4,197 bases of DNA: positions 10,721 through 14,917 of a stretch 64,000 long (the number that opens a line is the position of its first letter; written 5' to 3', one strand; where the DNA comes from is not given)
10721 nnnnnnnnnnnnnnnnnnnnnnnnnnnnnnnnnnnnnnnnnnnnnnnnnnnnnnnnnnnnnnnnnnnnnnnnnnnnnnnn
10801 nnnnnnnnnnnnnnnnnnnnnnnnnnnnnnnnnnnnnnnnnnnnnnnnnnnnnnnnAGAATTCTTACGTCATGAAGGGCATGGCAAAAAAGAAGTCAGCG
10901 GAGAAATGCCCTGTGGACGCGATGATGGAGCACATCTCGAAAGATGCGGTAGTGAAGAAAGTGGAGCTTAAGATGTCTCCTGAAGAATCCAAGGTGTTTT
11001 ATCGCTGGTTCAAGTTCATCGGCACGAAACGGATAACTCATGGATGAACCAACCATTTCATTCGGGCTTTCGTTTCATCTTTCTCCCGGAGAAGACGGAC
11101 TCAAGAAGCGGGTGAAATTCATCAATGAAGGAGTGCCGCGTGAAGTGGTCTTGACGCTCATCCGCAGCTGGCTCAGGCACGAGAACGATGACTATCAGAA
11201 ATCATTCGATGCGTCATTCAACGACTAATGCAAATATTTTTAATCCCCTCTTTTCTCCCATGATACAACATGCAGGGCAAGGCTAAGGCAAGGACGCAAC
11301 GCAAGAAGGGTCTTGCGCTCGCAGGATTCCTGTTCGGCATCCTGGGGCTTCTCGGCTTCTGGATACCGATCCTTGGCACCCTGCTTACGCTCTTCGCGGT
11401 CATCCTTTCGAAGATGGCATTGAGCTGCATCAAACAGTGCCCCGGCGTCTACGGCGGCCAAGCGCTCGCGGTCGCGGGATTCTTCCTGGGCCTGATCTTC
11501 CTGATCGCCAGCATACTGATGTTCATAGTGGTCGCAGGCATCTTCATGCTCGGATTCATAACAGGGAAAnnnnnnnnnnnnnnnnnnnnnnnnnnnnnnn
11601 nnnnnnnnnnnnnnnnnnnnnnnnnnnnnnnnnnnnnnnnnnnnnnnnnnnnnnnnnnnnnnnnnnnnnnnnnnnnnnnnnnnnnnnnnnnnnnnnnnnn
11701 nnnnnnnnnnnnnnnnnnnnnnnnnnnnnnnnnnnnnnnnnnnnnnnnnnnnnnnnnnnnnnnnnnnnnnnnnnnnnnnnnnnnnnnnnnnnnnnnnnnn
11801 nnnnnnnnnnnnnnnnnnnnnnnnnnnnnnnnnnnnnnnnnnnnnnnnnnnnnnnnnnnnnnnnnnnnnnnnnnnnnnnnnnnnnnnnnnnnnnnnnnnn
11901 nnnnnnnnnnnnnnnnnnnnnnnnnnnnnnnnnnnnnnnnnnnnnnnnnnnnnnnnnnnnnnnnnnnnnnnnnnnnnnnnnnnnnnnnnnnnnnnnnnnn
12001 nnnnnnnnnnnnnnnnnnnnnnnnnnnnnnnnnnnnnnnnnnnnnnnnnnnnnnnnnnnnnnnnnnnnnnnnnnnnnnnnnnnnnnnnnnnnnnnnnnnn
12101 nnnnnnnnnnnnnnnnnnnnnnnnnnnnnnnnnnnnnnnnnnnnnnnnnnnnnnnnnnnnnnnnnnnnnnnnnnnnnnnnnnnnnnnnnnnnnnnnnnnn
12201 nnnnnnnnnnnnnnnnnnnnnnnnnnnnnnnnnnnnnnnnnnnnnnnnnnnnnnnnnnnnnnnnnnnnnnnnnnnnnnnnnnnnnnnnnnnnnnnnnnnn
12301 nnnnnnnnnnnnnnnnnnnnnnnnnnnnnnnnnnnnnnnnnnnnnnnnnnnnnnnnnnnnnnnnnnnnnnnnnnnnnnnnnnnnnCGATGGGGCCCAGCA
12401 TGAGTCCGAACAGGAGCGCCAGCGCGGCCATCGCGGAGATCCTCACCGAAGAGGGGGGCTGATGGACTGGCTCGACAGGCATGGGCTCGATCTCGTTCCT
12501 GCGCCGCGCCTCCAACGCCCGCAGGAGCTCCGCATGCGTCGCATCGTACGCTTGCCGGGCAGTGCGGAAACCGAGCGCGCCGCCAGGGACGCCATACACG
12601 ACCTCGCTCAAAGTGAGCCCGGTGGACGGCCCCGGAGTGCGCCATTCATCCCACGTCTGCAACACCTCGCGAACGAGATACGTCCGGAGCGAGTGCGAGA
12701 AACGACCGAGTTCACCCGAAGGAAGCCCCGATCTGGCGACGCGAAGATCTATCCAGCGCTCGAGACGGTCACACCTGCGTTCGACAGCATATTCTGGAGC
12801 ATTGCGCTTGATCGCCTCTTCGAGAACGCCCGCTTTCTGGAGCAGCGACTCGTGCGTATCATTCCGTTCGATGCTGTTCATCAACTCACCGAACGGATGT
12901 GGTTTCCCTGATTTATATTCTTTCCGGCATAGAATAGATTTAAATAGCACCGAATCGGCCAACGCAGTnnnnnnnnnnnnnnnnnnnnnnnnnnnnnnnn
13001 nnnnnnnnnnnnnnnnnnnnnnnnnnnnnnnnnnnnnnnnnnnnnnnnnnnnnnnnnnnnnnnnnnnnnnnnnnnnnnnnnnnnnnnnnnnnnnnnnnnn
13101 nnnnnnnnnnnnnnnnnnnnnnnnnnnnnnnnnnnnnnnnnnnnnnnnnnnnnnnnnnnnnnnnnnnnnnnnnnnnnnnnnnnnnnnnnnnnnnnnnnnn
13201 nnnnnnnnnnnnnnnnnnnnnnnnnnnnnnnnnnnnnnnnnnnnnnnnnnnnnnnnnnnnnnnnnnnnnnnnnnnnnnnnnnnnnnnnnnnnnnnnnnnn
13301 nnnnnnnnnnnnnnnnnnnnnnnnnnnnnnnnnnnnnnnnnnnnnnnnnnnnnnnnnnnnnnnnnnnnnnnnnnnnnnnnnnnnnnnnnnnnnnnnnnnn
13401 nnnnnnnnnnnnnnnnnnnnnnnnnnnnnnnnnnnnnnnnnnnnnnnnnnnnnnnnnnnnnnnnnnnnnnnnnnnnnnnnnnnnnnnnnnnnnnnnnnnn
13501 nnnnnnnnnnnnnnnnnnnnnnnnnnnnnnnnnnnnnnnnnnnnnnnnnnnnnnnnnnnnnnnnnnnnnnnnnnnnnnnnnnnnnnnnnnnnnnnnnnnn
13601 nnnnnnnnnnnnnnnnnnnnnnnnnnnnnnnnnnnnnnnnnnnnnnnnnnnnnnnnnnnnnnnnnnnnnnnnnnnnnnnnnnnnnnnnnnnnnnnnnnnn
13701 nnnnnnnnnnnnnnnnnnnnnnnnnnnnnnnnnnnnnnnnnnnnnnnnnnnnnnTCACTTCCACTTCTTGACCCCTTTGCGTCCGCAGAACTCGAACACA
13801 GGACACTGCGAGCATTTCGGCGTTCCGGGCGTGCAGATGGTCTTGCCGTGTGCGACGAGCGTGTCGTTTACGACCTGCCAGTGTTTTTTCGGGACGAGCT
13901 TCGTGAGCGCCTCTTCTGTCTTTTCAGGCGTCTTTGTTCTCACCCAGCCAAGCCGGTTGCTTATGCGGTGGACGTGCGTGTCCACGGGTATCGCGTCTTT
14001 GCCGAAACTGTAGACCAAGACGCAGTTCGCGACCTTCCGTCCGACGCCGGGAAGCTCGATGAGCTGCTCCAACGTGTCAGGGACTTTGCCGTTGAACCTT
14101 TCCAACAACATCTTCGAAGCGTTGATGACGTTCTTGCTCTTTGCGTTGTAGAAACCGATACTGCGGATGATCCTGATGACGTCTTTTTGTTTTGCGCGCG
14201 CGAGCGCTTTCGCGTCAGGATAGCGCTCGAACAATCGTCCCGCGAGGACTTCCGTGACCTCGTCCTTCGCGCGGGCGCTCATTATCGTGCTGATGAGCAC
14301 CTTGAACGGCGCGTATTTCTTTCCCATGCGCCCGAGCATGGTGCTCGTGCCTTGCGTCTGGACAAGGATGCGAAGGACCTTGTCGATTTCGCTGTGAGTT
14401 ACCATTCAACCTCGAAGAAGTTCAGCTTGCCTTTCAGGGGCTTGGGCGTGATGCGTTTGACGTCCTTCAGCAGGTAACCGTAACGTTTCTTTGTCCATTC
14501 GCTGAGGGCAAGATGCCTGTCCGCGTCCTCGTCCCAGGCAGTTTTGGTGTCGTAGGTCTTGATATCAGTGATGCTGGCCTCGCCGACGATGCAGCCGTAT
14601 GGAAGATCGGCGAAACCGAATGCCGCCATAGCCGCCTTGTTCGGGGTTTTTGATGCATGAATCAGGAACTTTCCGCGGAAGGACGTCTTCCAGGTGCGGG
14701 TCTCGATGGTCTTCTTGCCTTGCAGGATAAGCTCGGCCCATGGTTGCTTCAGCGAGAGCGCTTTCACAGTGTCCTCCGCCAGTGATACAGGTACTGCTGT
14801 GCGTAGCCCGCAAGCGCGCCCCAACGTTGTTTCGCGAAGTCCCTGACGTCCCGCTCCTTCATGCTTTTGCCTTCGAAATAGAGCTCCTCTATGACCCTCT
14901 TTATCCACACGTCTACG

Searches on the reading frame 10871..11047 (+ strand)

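Call 56: search_protein_families(library=pfam, proteins=[window:10871-11047:+], max_evalue=1)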
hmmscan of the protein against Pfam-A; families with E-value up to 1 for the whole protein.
window:10871-11047:+ (58 aa): 1 family
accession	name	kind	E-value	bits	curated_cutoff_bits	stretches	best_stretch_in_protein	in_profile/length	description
PF17773.7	UPF0176_N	-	0.1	13.4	26.2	1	10-45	48-83/92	UPF0176 acylphosphatase like domain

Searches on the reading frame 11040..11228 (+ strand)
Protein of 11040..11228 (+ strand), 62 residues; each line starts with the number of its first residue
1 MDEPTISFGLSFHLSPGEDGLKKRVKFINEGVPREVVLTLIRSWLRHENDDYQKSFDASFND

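Call 56: search_protein_families(library=pfam, proteins=[window:11040-11228:+], max_evalue=1)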
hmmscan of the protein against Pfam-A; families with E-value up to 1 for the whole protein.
window:11040-11228:+ (62 aa): 1 family
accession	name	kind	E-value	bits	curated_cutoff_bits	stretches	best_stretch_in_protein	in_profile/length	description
PF08349.16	DUF1722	-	0.069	13.9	22.5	1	26-54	80-108/117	Protein of unknown function (DUF1722)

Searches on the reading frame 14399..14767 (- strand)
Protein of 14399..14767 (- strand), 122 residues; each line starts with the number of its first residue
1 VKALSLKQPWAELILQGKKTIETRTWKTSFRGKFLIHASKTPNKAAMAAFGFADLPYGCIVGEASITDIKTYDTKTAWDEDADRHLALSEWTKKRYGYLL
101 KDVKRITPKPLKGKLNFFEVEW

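Call 77: search_protein_families(library=pfam, proteins=[window:14399-14767:-], max_evalue=0.001)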
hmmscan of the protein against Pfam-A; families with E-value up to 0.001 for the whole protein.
window:14399-14767:- (122 aa): 1 family
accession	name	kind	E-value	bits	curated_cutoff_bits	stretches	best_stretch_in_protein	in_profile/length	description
PF04266.20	ASCH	-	1.2e-11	45.6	21.2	1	4-92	1-77/103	ASCH domain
